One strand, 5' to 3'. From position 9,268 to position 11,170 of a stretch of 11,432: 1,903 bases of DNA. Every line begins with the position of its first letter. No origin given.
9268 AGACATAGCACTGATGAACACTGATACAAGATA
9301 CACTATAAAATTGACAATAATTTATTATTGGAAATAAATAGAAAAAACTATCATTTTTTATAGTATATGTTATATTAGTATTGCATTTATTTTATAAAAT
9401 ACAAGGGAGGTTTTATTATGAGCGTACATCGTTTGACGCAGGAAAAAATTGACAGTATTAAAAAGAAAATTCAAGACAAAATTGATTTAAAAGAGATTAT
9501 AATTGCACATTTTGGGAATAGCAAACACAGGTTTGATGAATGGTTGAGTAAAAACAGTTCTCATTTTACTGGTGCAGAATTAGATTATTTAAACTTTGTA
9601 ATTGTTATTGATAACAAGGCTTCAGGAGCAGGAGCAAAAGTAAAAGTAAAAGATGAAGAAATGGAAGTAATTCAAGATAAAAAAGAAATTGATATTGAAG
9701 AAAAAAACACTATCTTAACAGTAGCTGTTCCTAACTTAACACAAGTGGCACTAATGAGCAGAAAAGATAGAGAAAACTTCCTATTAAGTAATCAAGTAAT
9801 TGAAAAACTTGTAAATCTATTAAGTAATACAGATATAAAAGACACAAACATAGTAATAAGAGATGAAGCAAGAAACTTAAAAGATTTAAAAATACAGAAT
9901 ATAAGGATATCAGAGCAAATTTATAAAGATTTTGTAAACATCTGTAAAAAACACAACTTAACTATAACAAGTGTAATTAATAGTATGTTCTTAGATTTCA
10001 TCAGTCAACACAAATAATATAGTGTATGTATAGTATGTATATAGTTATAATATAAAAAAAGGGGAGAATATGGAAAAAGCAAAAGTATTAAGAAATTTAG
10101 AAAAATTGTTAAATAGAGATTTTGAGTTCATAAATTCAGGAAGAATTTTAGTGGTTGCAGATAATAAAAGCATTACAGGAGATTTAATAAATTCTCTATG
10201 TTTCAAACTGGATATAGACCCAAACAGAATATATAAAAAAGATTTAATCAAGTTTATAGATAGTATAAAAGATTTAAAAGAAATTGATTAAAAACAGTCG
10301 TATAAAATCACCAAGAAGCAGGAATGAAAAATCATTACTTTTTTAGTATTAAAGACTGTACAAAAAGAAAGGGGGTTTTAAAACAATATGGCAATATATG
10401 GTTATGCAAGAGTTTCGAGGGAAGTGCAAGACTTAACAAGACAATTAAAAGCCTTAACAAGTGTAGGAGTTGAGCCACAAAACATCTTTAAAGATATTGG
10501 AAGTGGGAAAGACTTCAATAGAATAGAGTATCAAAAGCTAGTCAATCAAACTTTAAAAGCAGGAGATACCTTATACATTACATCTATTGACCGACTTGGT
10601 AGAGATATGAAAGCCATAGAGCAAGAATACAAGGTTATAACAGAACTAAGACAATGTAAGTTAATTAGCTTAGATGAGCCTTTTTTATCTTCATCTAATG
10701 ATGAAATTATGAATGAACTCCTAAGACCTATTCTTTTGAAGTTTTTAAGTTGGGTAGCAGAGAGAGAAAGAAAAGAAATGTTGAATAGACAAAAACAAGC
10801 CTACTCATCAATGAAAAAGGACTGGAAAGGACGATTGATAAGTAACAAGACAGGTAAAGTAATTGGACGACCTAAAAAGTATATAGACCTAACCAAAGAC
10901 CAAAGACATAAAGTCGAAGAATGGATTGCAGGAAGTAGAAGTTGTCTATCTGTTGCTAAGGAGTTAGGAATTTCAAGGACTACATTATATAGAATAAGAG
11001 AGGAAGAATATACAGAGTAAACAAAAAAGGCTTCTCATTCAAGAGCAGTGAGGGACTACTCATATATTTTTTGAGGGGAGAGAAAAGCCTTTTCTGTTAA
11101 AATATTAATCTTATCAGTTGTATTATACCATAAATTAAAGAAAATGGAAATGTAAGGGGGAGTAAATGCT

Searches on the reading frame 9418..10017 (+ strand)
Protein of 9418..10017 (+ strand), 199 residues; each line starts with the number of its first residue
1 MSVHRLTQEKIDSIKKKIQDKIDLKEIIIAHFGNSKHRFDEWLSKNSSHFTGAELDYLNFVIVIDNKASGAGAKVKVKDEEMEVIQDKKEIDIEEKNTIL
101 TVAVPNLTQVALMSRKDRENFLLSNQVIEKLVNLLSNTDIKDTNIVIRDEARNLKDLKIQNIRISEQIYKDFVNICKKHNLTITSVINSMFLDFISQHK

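Call 29: search_protein_families(library=pfam, proteins=[window:9418-10017:+], max_evalue=0.01)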
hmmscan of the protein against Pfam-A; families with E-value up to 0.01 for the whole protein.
window:9418-10017:+ (199 aa): 0 families

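Call 31: search_protein_families(library=ncbifam, proteins=[window:9418-10017:+], max_evalue=0.01)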
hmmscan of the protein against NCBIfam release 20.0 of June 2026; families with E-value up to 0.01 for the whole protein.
window:9418-10017:+ (199 aa): 1 family
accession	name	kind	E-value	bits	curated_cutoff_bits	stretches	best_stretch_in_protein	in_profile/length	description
TIGR02384.1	RelB_DinJ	subfamily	0.0031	17.7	45.65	1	161-197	7-43/85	type II toxin-antitoxin system RelB/DinJ family antitoxin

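Call 52: search_dna_similar(query=window:9418-10017:+, collection=plasmids, mode=protein, max_rows=50, max_evalue=0.001)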
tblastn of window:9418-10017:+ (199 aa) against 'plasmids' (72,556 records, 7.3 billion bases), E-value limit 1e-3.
Records with a match: 6; places in all: 6; records where one place covers at least 80% of the query: 6.
Best place of each record, by identity: 90-95% 2; 60-80% 1; <60% 3.
By first word of the organism name: Fusobacterium 5; uncultured 1.
By predicted mobility (MOB-suite, as given by PLSDB): non-mobilizable 6.
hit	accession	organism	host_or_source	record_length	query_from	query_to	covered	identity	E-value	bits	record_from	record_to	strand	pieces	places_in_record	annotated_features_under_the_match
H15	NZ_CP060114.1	Fusobacterium hwasookii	Homo sapiens,Subgingival dental plaque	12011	1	199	100%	93.5%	2e-92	301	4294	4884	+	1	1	hypothetical protein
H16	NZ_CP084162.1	Fusobacterium polymorphum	-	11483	1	199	100%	92.0%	7e-94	305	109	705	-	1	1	hypothetical protein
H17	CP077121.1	Fusobacterium nucleatum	-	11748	1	199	100%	78.9%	1e-74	250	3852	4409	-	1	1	hypothetical protein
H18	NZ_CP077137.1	Fusobacterium polymorphum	-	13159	31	199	85%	40.8%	2e-27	115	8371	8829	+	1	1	hypothetical protein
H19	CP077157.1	Fusobacterium nucleatum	Homo sapiens,Oral cavity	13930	31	199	85%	40.2%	1e-26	113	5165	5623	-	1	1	hypothetical protein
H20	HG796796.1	uncultured bacterium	-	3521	32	199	84%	31.6%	1e-11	69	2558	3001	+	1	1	CDS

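Call 69: search_protein_families(library=phrogs, proteins=[window:9418-10017:+], max_evalue=0.01)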
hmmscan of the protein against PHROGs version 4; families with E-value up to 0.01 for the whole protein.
window:9418-10017:+ (199 aa): 1 family
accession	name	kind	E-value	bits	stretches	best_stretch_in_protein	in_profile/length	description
phrog_582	-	transcription regulation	0.0038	18.5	1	152-198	52-98/105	Arc-like repressor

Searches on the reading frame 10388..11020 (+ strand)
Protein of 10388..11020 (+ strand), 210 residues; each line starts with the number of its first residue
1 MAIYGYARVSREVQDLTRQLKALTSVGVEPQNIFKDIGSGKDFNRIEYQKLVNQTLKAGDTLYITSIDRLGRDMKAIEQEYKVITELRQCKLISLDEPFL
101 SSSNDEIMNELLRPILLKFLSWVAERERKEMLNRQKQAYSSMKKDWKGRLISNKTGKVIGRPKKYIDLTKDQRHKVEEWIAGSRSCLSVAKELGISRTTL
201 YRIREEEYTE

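Call 29: search_protein_families(library=pfam, proteins=[window:10388-11020:+], max_evalue=0.01)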
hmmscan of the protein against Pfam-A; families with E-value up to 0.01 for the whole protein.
window:10388-11020:+ (210 aa): 6 families
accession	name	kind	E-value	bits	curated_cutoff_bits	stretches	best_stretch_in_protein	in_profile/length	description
PF00239.26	Resolvase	-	4.5e-22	79.2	23.3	1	3-144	1-141/145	Resolvase, N terminal domain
PF02796.21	HTH_7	-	0.00019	21.9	23.8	1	189-203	27-41/45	Helix-turn-helix domain of resolvase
PF02954.25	HTH_8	-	0.0012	18.9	22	1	189-202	24-37/42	Bacterial regulatory protein, Fis family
PF13309.12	HTH_22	-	0.0048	17.3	29.6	0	187-202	45-60/63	HTH domain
PF13022.12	HTH_Tnp_1_2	-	0.0053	17.3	27.9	0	164-206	4-49/122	Helix-turn-helix of insertion element transposase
PF13384.12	HTH_23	-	0.0076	16.5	24.6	0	186-205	20-39/50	Homeodomain-like domain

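Call 89: search_dna_similar(query=window:10388-11020:+, collection=plasmids, mode=protein, max_rows=60, max_evalue=1e-40)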
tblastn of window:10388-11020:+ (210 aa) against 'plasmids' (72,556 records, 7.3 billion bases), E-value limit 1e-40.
Records with a match: 22; places in all: 22; records where one place covers at least 80% of the query: 22.
Best place of each record, by identity: >=99% 2; 80-90% 1; 60-80% 4; <60% 15.
By first word of the organism name: Fusobacterium 22.
By predicted mobility (MOB-suite, as given by PLSDB): mobilizable 12; non-mobilizable 10.
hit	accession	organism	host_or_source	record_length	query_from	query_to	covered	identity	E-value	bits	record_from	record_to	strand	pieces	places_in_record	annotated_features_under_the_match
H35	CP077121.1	Fusobacterium nucleatum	-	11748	1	210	100%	100.0%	2e-136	428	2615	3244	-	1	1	recombinase family protein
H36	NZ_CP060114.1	Fusobacterium hwasookii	Homo sapiens,Subgingival dental plaque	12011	1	210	100%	99.5%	5e-136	427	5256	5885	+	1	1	recombinase family protein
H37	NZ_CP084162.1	Fusobacterium polymorphum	-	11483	1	210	100%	89.0%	2e-122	387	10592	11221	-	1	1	recombinase family protein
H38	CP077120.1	Fusobacterium nucleatum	-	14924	1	208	99%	77.9%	7e-107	343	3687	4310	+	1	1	recombinase family protein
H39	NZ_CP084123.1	Fusobacterium nucleatum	Homo sapiens,Oral cavity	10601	3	206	97%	61.8%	4e-81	269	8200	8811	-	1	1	recombinase family protein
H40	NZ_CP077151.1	Fusobacterium animalis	Homo sapiens,Oral cavity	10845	3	206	97%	61.8%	4e-81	269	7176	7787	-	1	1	recombinase family protein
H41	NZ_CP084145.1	Fusobacterium animalis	-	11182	3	206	97%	60.8%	2e-80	268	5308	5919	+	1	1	recombinase family protein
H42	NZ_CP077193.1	Fusobacterium animalis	-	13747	1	206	98%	57.2%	3e-70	238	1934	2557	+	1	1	recombinase family protein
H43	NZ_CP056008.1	Fusobacterium polymorphum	Homo sapiens,cell culture,Colorectal ...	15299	1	206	98%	54.3%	1e-67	231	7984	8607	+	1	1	recombinase family protein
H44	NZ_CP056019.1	Fusobacterium vincentii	Homo sapiens,cell culture,Colorectal ...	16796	1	206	98%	54.3%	1e-67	231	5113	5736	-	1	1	recombinase family protein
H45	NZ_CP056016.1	Fusobacterium animalis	Homo sapiens,cell culture,Colorectal ...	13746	4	206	97%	50.7%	7e-56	197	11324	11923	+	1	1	recombinase family protein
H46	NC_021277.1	Fusobacterium animalis 4_8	-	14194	4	206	97%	50.7%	7e-56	197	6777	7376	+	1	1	recombinase family protein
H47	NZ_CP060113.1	Fusobacterium hwasookii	Homo sapiens,Subgingival dental plaque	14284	4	206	97%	50.7%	1e-55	196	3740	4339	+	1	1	recombinase family protein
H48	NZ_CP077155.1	Fusobacterium polymorphum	Homo sapiens,Oral cavity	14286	4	206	97%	50.7%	7e-55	194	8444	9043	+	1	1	recombinase family protein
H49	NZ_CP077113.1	Fusobacterium polymorphum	Homo sapiens,Oral cavity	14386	4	206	97%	50.2%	3e-55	195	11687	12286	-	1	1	recombinase family protein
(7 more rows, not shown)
